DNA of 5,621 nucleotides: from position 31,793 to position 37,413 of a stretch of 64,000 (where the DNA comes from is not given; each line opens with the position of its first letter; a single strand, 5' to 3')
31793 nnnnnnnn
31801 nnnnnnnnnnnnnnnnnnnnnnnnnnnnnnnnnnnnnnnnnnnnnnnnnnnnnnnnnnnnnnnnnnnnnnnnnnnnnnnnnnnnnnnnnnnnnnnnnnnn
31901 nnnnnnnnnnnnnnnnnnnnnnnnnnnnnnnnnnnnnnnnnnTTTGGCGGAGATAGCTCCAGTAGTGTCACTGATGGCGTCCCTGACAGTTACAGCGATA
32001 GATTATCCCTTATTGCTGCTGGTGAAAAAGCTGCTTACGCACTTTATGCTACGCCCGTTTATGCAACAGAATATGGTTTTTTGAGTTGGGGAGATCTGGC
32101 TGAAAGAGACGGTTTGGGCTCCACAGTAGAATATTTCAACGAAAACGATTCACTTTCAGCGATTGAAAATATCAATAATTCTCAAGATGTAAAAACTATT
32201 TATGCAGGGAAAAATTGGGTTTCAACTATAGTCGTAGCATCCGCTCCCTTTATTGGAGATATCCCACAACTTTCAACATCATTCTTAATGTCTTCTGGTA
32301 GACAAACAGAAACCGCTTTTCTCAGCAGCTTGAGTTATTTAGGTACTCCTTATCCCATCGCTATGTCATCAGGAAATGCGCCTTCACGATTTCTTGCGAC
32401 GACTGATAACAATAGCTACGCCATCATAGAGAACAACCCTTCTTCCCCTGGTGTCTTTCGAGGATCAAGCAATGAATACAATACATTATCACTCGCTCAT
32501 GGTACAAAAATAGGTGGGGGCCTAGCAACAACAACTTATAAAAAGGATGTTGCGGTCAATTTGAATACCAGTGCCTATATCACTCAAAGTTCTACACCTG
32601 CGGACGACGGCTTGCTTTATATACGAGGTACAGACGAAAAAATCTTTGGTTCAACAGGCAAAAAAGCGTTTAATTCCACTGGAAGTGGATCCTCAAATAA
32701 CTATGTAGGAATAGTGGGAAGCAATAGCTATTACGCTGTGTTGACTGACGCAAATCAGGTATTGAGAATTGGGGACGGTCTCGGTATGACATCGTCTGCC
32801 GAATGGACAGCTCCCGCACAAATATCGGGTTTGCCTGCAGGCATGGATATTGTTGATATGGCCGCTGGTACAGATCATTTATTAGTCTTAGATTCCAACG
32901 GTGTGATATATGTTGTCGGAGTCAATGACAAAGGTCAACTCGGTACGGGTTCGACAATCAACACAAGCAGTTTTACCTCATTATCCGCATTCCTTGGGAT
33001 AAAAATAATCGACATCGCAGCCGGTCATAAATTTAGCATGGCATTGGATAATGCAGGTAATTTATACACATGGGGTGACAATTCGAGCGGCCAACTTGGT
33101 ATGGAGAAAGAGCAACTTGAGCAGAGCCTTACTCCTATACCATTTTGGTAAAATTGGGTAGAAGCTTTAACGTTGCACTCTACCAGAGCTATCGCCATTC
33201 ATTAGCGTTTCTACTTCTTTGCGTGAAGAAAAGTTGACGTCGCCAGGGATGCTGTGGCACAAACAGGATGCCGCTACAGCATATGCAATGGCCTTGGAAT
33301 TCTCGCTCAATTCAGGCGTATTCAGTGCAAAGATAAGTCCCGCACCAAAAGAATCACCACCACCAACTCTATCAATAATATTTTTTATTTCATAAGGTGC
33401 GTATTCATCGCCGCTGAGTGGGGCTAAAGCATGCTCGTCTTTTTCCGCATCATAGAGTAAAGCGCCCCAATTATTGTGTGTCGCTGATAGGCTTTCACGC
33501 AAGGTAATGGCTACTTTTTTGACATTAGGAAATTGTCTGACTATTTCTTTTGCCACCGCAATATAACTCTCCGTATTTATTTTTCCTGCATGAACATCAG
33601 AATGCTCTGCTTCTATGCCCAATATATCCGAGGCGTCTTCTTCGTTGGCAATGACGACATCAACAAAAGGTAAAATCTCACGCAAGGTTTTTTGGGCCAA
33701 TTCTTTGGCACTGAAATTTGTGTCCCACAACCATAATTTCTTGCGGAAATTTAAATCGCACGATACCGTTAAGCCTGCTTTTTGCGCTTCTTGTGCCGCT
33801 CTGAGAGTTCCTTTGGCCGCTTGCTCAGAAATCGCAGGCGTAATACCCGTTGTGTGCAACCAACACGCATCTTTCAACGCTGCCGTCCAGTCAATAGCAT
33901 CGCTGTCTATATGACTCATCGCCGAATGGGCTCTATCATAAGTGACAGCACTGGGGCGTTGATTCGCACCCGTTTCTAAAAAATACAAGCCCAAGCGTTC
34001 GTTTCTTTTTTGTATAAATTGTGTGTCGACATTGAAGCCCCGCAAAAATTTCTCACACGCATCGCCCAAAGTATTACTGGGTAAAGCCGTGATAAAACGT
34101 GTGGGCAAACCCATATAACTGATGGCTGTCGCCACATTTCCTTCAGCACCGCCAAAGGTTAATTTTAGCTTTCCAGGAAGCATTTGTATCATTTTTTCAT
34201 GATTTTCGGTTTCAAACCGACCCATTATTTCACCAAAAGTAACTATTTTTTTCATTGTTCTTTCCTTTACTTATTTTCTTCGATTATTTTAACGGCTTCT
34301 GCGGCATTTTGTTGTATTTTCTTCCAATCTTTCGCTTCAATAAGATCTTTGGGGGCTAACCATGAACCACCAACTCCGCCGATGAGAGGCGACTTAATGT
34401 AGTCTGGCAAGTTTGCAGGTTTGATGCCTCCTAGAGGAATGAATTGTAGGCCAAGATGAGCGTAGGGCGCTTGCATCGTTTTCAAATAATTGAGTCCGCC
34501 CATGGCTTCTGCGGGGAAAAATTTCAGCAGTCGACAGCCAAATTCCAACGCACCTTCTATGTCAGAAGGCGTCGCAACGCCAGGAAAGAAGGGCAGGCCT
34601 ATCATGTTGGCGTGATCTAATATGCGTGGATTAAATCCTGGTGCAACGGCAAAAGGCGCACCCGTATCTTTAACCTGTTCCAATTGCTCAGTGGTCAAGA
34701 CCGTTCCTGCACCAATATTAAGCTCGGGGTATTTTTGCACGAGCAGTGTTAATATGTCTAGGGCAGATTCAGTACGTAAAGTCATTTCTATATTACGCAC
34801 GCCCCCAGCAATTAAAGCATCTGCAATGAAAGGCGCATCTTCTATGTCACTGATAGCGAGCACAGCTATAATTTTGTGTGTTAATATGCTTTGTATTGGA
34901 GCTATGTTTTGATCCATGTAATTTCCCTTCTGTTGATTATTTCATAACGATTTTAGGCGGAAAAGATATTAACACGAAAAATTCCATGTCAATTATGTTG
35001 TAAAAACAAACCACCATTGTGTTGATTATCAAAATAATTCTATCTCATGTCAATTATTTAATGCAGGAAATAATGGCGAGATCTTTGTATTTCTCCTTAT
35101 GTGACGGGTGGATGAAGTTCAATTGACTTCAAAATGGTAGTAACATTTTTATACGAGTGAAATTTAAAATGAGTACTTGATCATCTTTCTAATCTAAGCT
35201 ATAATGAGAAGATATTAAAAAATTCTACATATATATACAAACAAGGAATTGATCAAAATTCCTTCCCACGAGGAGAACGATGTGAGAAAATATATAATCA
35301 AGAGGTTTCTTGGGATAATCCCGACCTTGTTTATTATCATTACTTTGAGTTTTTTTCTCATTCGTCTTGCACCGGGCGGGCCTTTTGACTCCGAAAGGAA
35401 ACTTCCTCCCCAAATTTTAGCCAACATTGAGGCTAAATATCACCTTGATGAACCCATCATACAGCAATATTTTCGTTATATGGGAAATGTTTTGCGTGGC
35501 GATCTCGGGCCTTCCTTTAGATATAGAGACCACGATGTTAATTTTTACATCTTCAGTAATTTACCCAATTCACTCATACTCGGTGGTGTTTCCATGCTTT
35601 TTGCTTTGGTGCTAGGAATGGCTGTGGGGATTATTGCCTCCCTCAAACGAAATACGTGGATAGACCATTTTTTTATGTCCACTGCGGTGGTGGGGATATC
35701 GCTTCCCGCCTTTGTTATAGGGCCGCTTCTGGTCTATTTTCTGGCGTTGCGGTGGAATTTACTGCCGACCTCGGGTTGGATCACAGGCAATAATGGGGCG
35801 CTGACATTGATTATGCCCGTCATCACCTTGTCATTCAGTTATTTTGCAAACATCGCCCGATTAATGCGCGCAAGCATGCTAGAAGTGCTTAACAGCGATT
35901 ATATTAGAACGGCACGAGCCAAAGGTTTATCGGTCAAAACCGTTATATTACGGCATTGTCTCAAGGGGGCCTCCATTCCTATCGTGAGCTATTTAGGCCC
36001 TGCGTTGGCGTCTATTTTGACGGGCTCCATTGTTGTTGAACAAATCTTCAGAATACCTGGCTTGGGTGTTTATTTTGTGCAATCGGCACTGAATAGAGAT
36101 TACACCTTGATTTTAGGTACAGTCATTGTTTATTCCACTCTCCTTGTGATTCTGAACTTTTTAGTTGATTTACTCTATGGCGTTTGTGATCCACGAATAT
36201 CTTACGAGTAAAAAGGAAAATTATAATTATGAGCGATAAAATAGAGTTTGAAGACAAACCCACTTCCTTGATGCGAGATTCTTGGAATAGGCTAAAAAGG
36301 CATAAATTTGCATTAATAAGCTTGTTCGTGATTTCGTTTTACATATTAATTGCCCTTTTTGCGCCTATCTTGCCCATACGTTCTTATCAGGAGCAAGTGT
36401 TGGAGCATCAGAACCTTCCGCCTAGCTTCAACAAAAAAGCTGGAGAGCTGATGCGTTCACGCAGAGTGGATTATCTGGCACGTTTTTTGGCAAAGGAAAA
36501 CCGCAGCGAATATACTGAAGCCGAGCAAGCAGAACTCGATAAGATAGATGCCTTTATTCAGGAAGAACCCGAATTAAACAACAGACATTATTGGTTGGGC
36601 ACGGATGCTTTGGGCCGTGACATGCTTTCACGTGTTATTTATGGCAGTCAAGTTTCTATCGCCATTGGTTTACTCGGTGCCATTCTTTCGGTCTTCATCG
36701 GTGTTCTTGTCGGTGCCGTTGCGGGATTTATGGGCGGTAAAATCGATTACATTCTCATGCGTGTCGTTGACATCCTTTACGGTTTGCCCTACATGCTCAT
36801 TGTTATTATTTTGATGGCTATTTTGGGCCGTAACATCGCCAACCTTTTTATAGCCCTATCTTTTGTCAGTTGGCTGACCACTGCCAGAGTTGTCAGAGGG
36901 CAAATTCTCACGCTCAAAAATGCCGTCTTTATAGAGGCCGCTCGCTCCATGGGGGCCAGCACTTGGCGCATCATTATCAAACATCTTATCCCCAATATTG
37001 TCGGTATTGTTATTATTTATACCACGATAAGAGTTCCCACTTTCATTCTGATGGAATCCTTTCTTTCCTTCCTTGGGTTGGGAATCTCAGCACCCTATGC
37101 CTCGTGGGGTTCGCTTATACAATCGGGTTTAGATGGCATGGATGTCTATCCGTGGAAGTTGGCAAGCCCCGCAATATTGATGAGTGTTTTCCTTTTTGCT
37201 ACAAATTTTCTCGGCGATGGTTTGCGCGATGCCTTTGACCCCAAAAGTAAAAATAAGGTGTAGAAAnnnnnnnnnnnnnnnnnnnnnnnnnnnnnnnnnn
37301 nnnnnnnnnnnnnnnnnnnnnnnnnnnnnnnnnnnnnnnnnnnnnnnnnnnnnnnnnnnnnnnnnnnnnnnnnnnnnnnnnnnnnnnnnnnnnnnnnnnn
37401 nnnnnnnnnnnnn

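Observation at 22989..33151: Tandem triplication of ~1,090-aa lipoproteins that end in RCC1 beta-propeller repeats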

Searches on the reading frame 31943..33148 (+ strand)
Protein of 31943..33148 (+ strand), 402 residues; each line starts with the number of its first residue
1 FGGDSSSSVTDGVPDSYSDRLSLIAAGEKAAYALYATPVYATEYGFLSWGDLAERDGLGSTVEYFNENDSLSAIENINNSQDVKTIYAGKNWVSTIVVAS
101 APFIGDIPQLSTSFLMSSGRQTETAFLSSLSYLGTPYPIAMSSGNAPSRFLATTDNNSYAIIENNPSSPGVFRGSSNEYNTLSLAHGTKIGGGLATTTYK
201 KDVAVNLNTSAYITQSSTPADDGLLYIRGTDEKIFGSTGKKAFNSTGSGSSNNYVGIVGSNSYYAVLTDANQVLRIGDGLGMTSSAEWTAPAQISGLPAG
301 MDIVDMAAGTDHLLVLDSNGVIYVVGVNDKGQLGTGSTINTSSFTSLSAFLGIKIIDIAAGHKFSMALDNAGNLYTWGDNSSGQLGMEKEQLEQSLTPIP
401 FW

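Call 51: find_homologous_proteins(query=window:31943-33148:+, max_evalue=0.001)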
Query window:31943-33148:+ (402 aa): 310 proteins with E <= 0.001 among 8000 candidates; the best 120 are listed.
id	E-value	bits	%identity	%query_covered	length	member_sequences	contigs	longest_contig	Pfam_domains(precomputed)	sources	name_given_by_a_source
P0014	2.2e-64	236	38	30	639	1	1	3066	PF00415.25,PF13540.13,PF25384.2,PF25390.2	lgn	-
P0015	1.7e-44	171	47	23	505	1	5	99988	PF00415.25,PF18962.8,PF13540.13,PF25384.2,PF25390.2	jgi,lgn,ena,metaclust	metaclust:\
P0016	4.4e-43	166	45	23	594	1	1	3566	PF00415.25,PF13540.13,PF25384.2,PF25390.2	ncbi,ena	-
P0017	5.2e-42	163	33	25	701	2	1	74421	PF00415.25,PF13540.13,PF25384.2,PF25390.2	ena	-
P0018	4.8e-38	150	38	35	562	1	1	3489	PF00415.25,PF13540.13,PF25384.2,PF25390.2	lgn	-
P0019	9.2e-37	145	45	20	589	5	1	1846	PF13205.13,PF00415.25,PF13540.13,PF25384.2,PF25390.2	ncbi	-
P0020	6.9e-35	139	37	34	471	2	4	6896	PF00404.25,PF00415.25,PF13540.13,PF25384.2,PF25390.2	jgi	jgi:alpha-tubulin suppressor-like RCC1 family protein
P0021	1.8e-33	134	34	29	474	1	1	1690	PF09479.17,PF00415.25,PF13540.13,PF25384.2,PF25390.2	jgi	jgi:uncharacterized repeat protein (TIGR02543 family)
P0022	2.4e-33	134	35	34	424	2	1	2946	PF00415.25,PF20082.5,PF13540.13,PF25384.2,PF25390.2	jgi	jgi:alpha-tubulin suppressor-like RCC1 family protein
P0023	2.5e-33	134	40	26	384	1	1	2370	PF00415.25,PF13540.13,PF25384.2,PF25390.2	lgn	-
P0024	5.1e-33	133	36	25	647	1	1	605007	PF00415.25,PF13540.13,PF05345.19,PF25384.2,PF25390.2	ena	-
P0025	2.4e-32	131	33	30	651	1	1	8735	PF20044.5,PF00415.25,PF20082.5,PF13953.13,PF13540.13,PF25384.2,PF25390.2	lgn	-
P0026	3.1e-32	130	40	24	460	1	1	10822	PF00415.25,PF13540.13,PF18889.7,PF25384.2,PF25390.2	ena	-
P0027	4.9e-32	130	45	21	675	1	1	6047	PF00415.25,PF13540.13,PF25384.2,PF25390.2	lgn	-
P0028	7.8e-32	129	35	32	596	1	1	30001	PF00415.25,PF13540.13,PF25384.2,PF25390.2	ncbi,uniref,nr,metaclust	ncbi:RCC1 domain-containing protein [Gordoniibacillus kamchatkensis]|uniref:RCC1 domain-containing p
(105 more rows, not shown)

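Call 70: predict_structure(alignment_id=A7)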
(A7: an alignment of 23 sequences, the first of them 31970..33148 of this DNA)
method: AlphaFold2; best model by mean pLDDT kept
length: 393 residues; sequences in the alignment: 23
mean_pLDDT: 68.1   pTM: 0.78
mean pLDDT of the five models: 68.1, 65.7, 63.8, 63.6, 63.0
residues with pLDDT >= 90: 94; 70-90: 95; 50-70: 93; < 50: 111
segments of 3 or more residues with pLDDT < 50: 28-34, 47-74, 90-97, 117-132, 144-149, 155-189, 239-241
pLDDT, mean of each block of 10 residues (from residue 1): 69 81 67 61 59 33 40 60 63 47 57 51 37 51 49 47 42 39 39 66 71 73 66 55 75 86 86 62 89 91 93 96 97 94 90 94 93 88 93 81
secondary structure, 60 per line:
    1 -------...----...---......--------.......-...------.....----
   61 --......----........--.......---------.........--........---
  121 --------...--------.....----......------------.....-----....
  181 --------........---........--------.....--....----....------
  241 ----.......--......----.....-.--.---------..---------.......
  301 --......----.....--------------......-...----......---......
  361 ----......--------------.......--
elements in order: E15-17 E21-26 E35-41 E52-56 E63-68 E73-80 E83-89 E99-107 E110-117 E129-131 E140-144 E149-154 H167-171 E177-180 E189-196 E200-207 E216-220 H223-226 E231-234 E245-251 E254-259 E264-268 E294-300 E303-308 E313-317 E332-337 E346-351 E355-360 E365-370 E385-391

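Call 72: fold_search(model_id=the predicted structure, library=pdb)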
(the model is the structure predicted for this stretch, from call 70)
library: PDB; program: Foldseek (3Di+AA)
matches with E <= 10: 1387; with E <= 0.001: 474
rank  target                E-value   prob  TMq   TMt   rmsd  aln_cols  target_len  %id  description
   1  4dnw_A                3.5e-19  1.00  0.66  0.70   5.2       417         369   16  Crystal structure of UVB-resistance protein UVR8 (released 2012-03-07)
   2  4dnu                  4.8e-19  1.00  0.64  0.67   6.3       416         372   16  Crystal structure of the W285A mutant of UVB-resistance protein UVR8 (released 2012-03-07)
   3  6xzl                  9.6e-19  1.00  0.67  0.70   5.1       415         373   16  Arabidopsis UV-B photoreceptor UVR8 mutant D96N D107N (released 2021-01-13)
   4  4d9s_B                1.9e-18  1.00  0.67  0.69   5.3       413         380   17  Crystal structure of Arabidopsis thaliana UVR8 (UV Resistance locus 8) (released 2012-04-04)
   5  4d9s_A                2.3e-18  1.00  0.66  0.67   5.9       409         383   17  Crystal structure of Arabidopsis thaliana UVR8 (UV Resistance locus 8) (released 2012-04-04)
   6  4dnv_A                2.4e-18  1.00  0.64  0.68   5.9       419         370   16  Crystal structure of the W285F mutant of UVB-resistance protein UVR8 (released 2012-03-07)
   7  6xzn_B                3.3e-18  1.00  0.64  0.69   6.1       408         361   16  Arabidopsis UV-B photoreceptor UVR8 mutant G101S W285A (released 2021-01-13)
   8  4dnv_B                3.5e-18  1.00  0.65  0.69   5.6       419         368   16  Crystal structure of the W285F mutant of UVB-resistance protein UVR8 (released 2012-03-07)
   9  4dnw_B                3.9e-18  1.00  0.63  0.66   6.1       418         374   16  Crystal structure of UVB-resistance protein UVR8 (released 2012-03-07)
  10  6xzn_A                4.5e-18  1.00  0.64  0.68   6.2       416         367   16  Arabidopsis UV-B photoreceptor UVR8 mutant G101S W285A (released 2021-01-13)
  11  8gqe_B                7.0e-18  1.00  0.67  0.68   5.3       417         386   16  Crystal structure of the W285A mutant of UVR8 in complex with RUP2 (released 2022-09-14)
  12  6dd7_A                8.2e-18  1.00  0.69  0.73   5.0       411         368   16  Crystal structure of plant UVB photoreceptor UVR8 from in situ serial Laue diffraction (released 2018-07-18)
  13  4nc4_A                1.4e-17  1.00  0.64  0.68   6.1       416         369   16  Crystal structure of photoreceptor AtUVR8 mutant W285F and light-induced structural changes at 120K (released 2016-10-26)
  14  6xzm_A                3.9e-17  1.00  0.67  0.71   5.7       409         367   18  Arabidopsis UV-B photoreceptor UVR8 mutant D96N D107N W285A (released 2021-01-13)
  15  7vgg_B                1.0e-15  1.00  0.64  0.66   5.9       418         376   16  Cryo-EM structure of Ultraviolet-B activated UVR8 in complex with COP1 (released 2022-05-04)
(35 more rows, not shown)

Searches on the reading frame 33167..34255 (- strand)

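Call 10: search_protein_families(library=pfam, proteins=[window:33167-34255:-], max_evalue=0.001)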
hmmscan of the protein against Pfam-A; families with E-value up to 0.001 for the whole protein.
window:33167-34255:- (362 aa): 1 family
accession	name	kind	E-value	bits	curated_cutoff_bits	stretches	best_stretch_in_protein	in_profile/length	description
PF00294.29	PfkB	-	1.3e-29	103.9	25.8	1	1-333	1-291/302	pfkB family carbohydrate kinase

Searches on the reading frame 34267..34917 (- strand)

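Call 10: search_protein_families(library=pfam, proteins=[window:34267-34917:-], max_evalue=0.001)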
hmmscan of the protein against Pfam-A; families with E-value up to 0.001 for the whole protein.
window:34267-34917:- (216 aa): 1 family
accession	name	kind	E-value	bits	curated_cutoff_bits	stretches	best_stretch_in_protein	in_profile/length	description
PF01081.25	Aldolase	-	5.6e-64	215.6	27.8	1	12-203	6-195/196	KDPG and KHG aldolase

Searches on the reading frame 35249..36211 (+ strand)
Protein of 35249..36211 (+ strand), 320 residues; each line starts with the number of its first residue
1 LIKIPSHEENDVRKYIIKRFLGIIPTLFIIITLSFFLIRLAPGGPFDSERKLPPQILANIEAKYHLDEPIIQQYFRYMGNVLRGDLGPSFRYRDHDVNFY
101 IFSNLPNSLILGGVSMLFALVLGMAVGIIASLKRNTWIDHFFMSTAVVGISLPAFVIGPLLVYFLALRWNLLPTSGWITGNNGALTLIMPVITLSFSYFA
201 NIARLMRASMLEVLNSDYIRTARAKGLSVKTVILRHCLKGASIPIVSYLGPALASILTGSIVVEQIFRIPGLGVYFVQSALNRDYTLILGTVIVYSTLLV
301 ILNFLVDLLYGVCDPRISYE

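Call 10: search_protein_families(library=pfam, proteins=[window:35249-36211:+], max_evalue=0.001)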
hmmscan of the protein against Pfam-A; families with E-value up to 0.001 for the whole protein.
window:35249-36211:+ (320 aa): 2 families
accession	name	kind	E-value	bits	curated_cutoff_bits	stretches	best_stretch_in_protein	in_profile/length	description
PF00528.27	BPD_transp_1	-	1.4e-38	132.9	26.4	1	123-318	1-183/184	Binding-protein-dependent transport system inner membrane component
PF19300.4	BPD_transp_1_N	-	5e-08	33.6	23.8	1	14-84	3-75/114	Binding-prot-dependent transport system membrane comp, N-term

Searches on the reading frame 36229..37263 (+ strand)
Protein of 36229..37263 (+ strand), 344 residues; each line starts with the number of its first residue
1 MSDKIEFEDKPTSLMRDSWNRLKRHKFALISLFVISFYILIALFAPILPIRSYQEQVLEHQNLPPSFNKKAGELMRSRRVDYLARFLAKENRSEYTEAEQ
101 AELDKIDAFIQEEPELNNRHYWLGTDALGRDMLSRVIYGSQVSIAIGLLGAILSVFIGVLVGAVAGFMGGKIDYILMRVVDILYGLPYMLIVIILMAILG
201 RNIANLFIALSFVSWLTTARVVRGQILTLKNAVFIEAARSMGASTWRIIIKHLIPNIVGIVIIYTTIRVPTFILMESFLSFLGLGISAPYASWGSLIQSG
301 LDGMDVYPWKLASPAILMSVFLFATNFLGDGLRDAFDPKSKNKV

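Call 10: search_protein_families(library=pfam, proteins=[window:36229-37263:+], max_evalue=0.001)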
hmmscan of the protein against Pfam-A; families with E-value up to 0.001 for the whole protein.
window:36229-37263:+ (344 aa): 2 families
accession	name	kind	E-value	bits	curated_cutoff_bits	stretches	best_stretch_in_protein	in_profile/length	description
PF00528.27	BPD_transp_1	-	2.4e-29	102.8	26.4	1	158-340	1-182/184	Binding-protein-dependent transport system inner membrane component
PF12911.12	OppC_N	-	1.1e-13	51.3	23.9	1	13-65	1-53/53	N-terminal TM domain of oligopeptide transport permease C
